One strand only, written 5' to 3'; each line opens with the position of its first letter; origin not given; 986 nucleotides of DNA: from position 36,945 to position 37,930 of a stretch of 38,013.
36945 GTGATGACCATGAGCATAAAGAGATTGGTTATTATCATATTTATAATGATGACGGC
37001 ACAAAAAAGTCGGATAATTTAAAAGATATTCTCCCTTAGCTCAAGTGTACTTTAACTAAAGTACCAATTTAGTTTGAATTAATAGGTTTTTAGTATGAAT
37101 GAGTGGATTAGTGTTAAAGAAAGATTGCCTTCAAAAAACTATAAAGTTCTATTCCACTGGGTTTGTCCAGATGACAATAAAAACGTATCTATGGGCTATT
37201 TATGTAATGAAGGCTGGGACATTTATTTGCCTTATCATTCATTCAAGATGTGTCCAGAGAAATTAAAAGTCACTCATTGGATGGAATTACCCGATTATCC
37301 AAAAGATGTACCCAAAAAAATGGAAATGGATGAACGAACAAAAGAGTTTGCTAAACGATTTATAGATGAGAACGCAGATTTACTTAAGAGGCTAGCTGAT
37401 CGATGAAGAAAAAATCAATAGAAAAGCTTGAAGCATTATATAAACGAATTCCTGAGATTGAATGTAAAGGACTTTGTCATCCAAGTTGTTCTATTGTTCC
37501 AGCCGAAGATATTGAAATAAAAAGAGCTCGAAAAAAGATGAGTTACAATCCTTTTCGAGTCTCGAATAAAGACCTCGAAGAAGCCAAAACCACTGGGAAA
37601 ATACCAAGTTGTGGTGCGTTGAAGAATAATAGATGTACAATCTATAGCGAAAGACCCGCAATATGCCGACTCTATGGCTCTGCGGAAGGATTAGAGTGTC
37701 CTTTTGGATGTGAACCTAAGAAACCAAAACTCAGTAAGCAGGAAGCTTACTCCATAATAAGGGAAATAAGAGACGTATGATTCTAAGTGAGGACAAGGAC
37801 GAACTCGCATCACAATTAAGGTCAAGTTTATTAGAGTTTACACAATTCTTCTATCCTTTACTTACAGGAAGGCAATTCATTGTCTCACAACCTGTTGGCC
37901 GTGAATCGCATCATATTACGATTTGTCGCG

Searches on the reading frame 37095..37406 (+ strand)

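Call 69: search_protein_families(library=pfam, proteins=[window:37095-37406:+], max_evalue=0.01)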
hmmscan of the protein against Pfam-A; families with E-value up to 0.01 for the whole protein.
window:37095-37406:+ (103 aa): 1 family
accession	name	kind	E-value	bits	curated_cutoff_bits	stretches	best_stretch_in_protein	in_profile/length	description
PF04448.17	DUF551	-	8.6e-10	39.8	22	1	3-69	1-67/68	Protein of unknown function (DUF551)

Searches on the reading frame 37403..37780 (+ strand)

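Call 69: search_protein_families(library=pfam, proteins=[window:37403-37780:+], max_evalue=0.01)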
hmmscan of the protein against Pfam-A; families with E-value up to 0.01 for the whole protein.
window:37403-37780:+ (125 aa): 1 family
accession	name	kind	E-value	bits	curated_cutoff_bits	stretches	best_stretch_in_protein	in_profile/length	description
PF03692.20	CxxCxxCC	-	5e-06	27.6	23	1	20-94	1-72/85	Putative zinc- or iron-chelating domain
